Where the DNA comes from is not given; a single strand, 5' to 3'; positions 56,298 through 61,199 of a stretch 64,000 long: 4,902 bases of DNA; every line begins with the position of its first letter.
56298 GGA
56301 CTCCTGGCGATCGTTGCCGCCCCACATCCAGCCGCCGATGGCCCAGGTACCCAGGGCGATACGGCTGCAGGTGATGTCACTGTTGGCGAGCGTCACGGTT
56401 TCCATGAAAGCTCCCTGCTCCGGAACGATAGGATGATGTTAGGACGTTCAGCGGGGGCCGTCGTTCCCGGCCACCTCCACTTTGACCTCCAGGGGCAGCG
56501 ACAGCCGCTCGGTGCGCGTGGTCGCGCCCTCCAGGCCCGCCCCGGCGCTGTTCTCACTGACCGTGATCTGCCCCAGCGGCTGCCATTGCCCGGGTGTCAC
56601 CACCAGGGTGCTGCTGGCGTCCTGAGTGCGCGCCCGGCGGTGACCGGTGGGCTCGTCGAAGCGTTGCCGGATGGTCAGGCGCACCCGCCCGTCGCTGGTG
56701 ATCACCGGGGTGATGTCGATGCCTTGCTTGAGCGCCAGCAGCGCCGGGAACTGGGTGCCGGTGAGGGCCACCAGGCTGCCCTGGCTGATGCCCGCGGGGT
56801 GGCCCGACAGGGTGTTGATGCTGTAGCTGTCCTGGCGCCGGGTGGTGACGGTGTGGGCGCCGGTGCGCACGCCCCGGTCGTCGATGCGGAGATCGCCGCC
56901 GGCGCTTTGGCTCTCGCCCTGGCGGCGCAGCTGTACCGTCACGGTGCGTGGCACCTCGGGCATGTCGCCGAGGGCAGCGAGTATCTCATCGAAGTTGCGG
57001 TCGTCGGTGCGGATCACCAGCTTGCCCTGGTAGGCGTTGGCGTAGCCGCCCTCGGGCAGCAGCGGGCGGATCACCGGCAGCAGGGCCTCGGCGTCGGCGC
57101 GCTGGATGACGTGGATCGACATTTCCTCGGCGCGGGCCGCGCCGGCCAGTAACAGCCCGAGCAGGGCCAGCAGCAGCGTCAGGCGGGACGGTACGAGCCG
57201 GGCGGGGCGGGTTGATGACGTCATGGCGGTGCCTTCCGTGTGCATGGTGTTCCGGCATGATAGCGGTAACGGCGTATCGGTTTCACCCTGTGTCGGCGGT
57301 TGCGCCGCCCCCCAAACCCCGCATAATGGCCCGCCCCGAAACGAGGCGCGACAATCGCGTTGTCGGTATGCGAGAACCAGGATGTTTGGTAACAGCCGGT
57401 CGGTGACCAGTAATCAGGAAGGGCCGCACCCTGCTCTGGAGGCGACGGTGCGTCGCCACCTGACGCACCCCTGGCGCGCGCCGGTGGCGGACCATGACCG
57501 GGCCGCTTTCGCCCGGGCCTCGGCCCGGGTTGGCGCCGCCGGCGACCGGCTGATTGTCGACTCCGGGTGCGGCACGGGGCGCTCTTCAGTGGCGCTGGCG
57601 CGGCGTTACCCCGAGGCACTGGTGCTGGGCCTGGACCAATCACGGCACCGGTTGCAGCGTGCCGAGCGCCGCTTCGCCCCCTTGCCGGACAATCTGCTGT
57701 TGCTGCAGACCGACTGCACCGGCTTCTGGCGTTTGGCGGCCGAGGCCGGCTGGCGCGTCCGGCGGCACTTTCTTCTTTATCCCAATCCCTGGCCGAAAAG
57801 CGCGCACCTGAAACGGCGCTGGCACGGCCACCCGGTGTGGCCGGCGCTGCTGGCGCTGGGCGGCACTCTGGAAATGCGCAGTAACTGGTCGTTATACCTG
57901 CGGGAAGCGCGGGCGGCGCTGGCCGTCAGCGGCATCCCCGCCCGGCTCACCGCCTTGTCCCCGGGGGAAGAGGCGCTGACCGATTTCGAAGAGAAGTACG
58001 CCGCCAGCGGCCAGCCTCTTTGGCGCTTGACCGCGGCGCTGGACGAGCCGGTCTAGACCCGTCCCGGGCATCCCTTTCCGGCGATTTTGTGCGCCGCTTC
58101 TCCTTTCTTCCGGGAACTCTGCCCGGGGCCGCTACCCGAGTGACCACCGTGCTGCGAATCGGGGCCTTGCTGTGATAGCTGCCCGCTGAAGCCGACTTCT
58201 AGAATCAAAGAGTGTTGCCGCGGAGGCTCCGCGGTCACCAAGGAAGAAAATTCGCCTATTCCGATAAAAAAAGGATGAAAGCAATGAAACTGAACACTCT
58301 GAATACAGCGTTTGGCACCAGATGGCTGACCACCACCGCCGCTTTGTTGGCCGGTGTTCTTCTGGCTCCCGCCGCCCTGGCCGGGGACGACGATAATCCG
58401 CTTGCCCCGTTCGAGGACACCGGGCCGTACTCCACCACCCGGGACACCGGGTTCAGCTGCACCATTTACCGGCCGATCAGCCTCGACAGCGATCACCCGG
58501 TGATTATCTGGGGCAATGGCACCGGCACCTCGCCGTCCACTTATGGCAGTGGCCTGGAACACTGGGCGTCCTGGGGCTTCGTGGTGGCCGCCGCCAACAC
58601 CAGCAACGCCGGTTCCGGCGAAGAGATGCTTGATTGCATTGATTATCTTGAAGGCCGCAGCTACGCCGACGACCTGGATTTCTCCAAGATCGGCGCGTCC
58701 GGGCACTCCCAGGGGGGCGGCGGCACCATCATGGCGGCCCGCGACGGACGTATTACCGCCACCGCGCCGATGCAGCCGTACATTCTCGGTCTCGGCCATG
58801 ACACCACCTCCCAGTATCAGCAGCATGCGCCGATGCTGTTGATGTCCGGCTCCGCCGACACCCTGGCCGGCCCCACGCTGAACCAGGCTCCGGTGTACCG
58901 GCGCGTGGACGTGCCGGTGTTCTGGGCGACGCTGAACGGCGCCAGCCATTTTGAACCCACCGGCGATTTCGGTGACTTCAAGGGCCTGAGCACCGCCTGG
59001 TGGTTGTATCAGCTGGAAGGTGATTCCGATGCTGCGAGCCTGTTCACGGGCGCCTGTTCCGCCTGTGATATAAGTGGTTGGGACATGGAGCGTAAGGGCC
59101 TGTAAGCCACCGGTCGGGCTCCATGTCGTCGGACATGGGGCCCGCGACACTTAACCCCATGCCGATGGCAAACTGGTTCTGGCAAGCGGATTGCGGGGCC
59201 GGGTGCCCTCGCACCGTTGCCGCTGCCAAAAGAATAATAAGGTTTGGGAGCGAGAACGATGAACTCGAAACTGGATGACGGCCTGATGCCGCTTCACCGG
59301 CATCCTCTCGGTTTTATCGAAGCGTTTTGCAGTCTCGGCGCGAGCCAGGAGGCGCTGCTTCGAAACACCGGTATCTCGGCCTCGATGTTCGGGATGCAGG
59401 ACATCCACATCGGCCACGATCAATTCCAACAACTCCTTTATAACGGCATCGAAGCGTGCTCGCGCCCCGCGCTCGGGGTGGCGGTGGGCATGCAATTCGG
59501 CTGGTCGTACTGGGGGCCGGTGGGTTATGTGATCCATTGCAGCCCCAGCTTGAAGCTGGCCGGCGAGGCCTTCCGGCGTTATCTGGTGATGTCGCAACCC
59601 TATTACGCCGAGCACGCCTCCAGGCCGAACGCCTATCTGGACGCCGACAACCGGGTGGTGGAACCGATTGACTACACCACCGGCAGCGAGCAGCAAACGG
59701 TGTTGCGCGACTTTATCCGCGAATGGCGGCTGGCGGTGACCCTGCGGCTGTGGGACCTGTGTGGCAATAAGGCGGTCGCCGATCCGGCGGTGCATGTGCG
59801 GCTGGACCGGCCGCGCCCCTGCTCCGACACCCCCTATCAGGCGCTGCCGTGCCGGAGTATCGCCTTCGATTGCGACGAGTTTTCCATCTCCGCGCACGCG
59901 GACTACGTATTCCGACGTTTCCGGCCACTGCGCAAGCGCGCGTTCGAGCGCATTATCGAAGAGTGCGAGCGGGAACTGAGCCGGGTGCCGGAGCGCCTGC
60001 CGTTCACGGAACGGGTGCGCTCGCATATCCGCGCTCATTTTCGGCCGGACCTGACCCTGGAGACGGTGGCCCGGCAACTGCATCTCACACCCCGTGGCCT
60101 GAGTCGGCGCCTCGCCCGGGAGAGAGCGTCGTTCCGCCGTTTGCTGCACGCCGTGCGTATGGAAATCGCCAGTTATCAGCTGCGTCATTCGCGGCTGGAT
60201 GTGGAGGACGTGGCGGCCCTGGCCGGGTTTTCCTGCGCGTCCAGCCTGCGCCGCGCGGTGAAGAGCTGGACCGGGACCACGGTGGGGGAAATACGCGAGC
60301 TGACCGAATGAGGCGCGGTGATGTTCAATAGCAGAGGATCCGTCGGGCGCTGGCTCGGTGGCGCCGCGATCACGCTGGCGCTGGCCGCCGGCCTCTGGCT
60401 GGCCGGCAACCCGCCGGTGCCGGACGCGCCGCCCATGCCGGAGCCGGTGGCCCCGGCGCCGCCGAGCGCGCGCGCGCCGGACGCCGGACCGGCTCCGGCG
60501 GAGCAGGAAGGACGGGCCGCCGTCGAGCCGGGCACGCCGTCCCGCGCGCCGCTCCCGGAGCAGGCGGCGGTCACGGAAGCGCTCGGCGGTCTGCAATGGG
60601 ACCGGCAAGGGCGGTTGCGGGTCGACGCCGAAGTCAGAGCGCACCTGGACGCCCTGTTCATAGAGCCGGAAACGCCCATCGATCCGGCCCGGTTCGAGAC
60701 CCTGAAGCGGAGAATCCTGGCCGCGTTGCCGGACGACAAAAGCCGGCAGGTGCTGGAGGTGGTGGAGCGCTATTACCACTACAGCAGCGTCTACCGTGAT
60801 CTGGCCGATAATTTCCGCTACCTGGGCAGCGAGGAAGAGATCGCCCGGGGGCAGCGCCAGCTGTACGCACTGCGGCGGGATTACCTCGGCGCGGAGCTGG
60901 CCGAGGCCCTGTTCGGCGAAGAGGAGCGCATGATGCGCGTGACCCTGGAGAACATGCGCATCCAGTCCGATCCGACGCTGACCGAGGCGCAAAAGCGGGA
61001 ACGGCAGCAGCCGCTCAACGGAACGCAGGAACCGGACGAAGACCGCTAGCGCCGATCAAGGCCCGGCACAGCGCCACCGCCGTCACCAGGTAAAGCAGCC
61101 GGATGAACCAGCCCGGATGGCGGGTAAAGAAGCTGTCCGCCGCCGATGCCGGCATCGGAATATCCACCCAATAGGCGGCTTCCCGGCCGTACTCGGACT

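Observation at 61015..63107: Lnt-family N-acyltransferase translationally coupled to a short Lif-like periplasmic protein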

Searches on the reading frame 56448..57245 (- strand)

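Call 3: search_protein_families(library=pfam, proteins=[window:56448-57245:-], max_evalue=1)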
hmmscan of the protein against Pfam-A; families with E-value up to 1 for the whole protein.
window:56448-57245:- (265 aa): 1 family
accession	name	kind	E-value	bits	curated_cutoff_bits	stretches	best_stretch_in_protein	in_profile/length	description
PF00263.26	Secretin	-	0.002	18.2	27.5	1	143-208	16-103/169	Bacterial type II and III secretion system protein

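Call 4: search_protein_families(library=ncbifam, proteins=[window:56448-57245:-], max_evalue=1)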
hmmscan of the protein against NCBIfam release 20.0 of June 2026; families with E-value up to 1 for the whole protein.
window:56448-57245:- (265 aa): 2 families
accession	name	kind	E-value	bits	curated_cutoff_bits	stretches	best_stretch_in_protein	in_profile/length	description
TIGR02517.1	type_II_gspD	equivalog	0.0029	16.1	351.35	1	177-201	486-510/600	type II secretion system secretin GspD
TIGR03908.1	QH_alpha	equivalog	0.0031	16.1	274.35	1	129-263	281-414/510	quinohemoprotein amine dehydrogenase subunit alpha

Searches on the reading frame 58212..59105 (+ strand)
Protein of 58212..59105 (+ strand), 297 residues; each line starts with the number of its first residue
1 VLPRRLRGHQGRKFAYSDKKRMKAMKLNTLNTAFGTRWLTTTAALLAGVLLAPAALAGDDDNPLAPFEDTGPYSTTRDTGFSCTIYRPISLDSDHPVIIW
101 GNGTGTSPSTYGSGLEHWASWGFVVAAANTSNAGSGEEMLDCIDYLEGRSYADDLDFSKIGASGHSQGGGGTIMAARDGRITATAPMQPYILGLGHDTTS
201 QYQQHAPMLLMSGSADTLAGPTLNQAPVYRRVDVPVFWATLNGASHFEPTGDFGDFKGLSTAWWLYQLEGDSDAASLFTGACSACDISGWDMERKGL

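Call 3: search_protein_families(library=pfam, proteins=[window:58212-59105:+], max_evalue=1)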
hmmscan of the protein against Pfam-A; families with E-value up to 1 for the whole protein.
window:58212-59105:+ (297 aa): 5 families
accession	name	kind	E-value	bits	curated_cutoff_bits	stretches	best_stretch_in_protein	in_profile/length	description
PF12740.14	PETase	-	1.5e-13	51.2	28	1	116-264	75-229/263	PET hydrolase-like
PF03403.19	PAF-AH_p_II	-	0.00021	20.4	20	1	90-129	95-134/372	Platelet-activating factor acetylhydrolase, isoform II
PF07224.18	Chlorophyllase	-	0.0059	15.9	26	1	93-129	40-76/301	Chlorophyllase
PF05448.18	AXE1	-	0.012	14.8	21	1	144-191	162-210/321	Acetyl xylan esterase (AXE1)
PF22244.2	GCE_fung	-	0.055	13.7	27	1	142-200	90-148/231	Glucuronyl esterase, fungi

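Call 4: search_protein_families(library=ncbifam, proteins=[window:58212-59105:+], max_evalue=1)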
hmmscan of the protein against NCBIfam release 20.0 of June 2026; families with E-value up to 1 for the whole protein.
window:58212-59105:+ (297 aa): 2 families
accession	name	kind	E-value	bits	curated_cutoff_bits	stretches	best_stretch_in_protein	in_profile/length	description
NF051441.1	BisHyethTerphBdeA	equivalog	1.4e-12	47.5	520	1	84-263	87-271/305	bis(hydroxyethyl) terephthalate hydrolase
NF047580.1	BPSS1187_fam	subfamily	0.016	14.8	125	1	153-178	105-130/244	BPSS1187 family protein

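Call 54: search_solved_structures(query=window:58284-59105:+, max_evalue=0.00001, show_alignments=1)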
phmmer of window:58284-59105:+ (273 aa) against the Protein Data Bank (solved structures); distinct sequences matched with E-value up to 0.00001: 113 (the best 60 are shown).
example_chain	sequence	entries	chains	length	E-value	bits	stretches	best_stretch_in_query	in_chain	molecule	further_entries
9k0h_A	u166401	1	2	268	2.1e-86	293.1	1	41-273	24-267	Alpha/beta hydrolase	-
9w68_A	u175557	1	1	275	2.4e-86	292.9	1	41-273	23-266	PETase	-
9hl5_A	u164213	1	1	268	6.4e-86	291.5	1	41-273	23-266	Alpha/beta hydrolase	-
2fx5_A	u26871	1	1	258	8e-80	271.5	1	40-273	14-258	lipase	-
9jqw_A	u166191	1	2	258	2.1e-20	76.6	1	39-245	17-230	Leaf-branch compost cutinase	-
3vis_A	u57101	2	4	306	4.3e-14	55.9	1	17-242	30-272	Esterase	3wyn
8ety_A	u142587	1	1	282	7.8e-14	55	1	54-248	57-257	Polyethylene terephthalate hydrolase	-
8eu0_A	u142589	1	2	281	8.2e-14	54.9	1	54-248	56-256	Polyethylene terephthalate hydrolase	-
8etz_A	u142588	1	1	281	9.2e-14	54.8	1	54-248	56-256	Polyethylene terephthalate hydrolase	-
8eu1_A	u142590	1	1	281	9.3e-14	54.8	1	54-248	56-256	Polyethylene terephthalate hydrolase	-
8etx_A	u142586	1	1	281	9.6e-14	54.7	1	53-247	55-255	Polyethylene terephthalate hydrolase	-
6aid_A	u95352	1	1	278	1.1e-13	54.5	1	56-242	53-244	Esterase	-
7ykq_A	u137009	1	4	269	1.3e-13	54.2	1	76-244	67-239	Triacylglycerol lipase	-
9pm2_A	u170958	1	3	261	6.3e-13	52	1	49-247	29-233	Poly(ethylene terephthalate) hydrolase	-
9ewr_A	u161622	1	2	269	9.7e-13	51.4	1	38-247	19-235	cutinase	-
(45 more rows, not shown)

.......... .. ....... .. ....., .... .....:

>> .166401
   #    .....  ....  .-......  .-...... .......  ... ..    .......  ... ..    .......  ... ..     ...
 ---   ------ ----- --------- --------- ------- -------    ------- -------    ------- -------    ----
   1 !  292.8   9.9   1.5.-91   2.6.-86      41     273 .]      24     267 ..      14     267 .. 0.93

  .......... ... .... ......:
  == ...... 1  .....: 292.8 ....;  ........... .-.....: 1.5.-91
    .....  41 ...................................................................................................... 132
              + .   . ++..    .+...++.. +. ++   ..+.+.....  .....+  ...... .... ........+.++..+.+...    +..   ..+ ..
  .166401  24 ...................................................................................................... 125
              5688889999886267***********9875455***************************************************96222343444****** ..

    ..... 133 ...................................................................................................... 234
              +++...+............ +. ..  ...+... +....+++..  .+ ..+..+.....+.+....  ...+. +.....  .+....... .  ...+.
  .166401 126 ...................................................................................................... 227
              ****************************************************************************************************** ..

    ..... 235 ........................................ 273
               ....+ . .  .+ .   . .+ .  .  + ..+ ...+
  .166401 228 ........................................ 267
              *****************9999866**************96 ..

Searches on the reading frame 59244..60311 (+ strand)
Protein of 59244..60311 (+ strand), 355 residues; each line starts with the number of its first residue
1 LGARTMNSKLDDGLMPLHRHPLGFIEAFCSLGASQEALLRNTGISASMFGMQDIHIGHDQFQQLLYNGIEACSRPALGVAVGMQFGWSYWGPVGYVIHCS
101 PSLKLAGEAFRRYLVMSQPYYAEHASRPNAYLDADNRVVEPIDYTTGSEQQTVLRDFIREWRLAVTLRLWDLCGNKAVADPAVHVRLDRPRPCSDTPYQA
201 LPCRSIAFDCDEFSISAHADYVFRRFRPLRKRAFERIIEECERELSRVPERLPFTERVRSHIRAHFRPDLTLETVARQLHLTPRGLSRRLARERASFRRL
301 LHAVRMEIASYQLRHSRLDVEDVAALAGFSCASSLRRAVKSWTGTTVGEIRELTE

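Call 3: search_protein_families(library=pfam, proteins=[window:59244-60311:+], max_evalue=1)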
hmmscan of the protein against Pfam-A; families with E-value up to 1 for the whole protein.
window:59244-60311:+ (355 aa): 6 families
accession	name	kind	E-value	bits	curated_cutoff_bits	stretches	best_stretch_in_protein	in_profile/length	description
PF12833.13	HTH_18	-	3.9e-15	56.3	33.6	1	276-352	2-79/80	Helix-turn-helix domain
PF12625.12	Arabinose_bd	-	1.4e-14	55.1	27.6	1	32-220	1-179/185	Arabinose-binding domain of AraC transcription regulator, N-term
PF00165.29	HTH_AraC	-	3.6e-05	24.2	26.6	1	313-351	1-41/42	Bacterial regulatory helix-turn-helix proteins, AraC family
PF09312.16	SurA_N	-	0.096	13.3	30.8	1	270-314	74-118/118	SurA N-terminal domain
PF24501.1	Ig_TMEM131L_5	-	0.2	11.9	27.8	0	260-282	40-62/66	TMEM131L fifth Ig-like domain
PF13560.12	HTH_31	-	0.4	11.5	27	0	224-294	4-39/64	Helix-turn-helix domain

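Call 4: search_protein_families(library=ncbifam, proteins=[window:59244-60311:+], max_evalue=1)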
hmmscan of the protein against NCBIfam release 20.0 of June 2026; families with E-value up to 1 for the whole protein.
window:59244-60311:+ (355 aa): 16 families
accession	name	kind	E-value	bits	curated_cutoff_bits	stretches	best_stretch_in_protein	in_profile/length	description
NF049968.1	QhpR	equivalog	3.4e-28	98.6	250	1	60-350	4-283/284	AraC-like transcriptional regulator QhpR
NF053784.1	TranRegCyprAlk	equivalog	2.1e-26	93.1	500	1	37-351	29-334/336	transcriptional regulator CypR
NF050186.1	TransRegGliRPseudo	equivalog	1.9e-25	90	570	1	30-352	21-335/338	AraC family transcriptional regulator GliR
NF047455.1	TF_Staph_AryK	equivalog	4.5e-09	35.1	850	1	255-352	159-257/759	transcriptional regulator AryK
NF006902.0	PRK09393.1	equivalog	2.6e-07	30.1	425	1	259-350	226-318/327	transcriptional regulator FtrA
NF011732.0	PRK15185.1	equivalog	7.2e-06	25.5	354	1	251-343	204-296/309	transcriptional regulator HilD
NF047788.1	TransRegPocR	equivalog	1.2e-05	24.7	500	1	260-350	196-287/296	transcriptional regulator PocR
NF011733.0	PRK15186.1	equivalog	6e-05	22.5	403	1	262-349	190-277/291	AraC family transcriptional regulator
NF010028.0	PRK13503.1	equivalog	0.00021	20.8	288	1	261-333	179-252/278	HTH-type transcriptional activator RhaS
NF007432.1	PRK09978.1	equivalog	0.0014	17.9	500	1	257-352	146-241/274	DNA-binding transcriptional regulator GadX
NF007243.0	PRK09685.1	equivalog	0.0022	17.5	199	1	253-352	201-300/303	transcriptional regulator FeaR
NF011618.0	PRK15044.1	equivalog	0.0097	15.3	423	1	269-335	208-274/295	invasion transcriptional regulator HilC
TIGR02937.1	sigma70-ECF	superfamily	0.011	15.4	42.9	1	238-298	104-162/165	sigma-70 family RNA polymerase sigma factor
NF040475.1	chlor_reg_RclR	equivalog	0.011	15.1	400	1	270-352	194-277/284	reactive chlorine-specific transcriptional regulator RclR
TIGR04094.1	adjacent_YSIRK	equivalog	0.02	13.9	200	1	256-346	288-378/383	YSIRK-targeted surface antigen transcriptional regulator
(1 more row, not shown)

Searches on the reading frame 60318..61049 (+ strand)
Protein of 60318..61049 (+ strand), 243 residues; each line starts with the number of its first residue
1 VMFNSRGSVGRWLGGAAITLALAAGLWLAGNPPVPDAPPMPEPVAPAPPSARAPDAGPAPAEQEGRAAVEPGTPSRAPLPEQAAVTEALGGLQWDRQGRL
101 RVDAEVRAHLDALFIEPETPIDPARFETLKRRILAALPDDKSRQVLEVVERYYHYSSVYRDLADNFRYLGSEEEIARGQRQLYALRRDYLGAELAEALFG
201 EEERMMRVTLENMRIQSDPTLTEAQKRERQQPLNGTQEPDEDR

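Call 3: search_protein_families(library=pfam, proteins=[window:60318-61049:+], max_evalue=1)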
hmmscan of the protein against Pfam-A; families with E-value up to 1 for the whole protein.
window:60318-61049:+ (243 aa): 2 families
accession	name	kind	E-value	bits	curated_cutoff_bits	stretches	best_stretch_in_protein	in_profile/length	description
PF03280.19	Lipase_chap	-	1.6e-14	54.8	25.7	1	150-237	3-90/192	Proteobacterial lipase chaperone protein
PF20506.3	DUF6732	-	0.49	10.7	27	0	11-29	31-49/72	Family of unknown function (DUF6732)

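Call 4: search_protein_families(library=ncbifam, proteins=[window:60318-61049:+], max_evalue=1)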
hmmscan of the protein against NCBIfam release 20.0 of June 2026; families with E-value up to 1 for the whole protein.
window:60318-61049:+ (243 aa): 6 families
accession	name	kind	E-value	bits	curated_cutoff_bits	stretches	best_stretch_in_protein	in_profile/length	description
NF002334.0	PRK01294.1-2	equivalog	2.2e-19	69.8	285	1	21-237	9-219/336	lipase secretion chaperone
NF002333.0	PRK01294.1-1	equivalog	3e-13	50.1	450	1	52-241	41-233/345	lipase secretion chaperone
NF002338.0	PRK01294.1-6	equivalog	3.1e-05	23.3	728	1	90-231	90-234/353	lipase secretion chaperone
NF002335.0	PRK01294.1-3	equivalog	4.2e-05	23.1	637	1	7-234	5-223/344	lipase secretion chaperone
NF002337.0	PRK01294.1-5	equivalog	0.0002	20.7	340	1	149-234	88-174/286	lipase secretion chaperone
NF002336.0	PRK01294.1-4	equivalog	0.046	12.8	542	1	136-229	120-213/343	lipase secretion chaperone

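Call 55: search_solved_structures(query=window:60318-61049:+, max_evalue=0.01, show_alignments=1)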
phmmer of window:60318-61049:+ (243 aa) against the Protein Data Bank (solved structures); distinct sequences matched with E-value up to 0.01: 1.
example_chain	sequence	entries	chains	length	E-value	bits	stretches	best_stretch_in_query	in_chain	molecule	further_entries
2es4_D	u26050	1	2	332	7.3e-11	45.5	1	43-241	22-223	Lipase chaperone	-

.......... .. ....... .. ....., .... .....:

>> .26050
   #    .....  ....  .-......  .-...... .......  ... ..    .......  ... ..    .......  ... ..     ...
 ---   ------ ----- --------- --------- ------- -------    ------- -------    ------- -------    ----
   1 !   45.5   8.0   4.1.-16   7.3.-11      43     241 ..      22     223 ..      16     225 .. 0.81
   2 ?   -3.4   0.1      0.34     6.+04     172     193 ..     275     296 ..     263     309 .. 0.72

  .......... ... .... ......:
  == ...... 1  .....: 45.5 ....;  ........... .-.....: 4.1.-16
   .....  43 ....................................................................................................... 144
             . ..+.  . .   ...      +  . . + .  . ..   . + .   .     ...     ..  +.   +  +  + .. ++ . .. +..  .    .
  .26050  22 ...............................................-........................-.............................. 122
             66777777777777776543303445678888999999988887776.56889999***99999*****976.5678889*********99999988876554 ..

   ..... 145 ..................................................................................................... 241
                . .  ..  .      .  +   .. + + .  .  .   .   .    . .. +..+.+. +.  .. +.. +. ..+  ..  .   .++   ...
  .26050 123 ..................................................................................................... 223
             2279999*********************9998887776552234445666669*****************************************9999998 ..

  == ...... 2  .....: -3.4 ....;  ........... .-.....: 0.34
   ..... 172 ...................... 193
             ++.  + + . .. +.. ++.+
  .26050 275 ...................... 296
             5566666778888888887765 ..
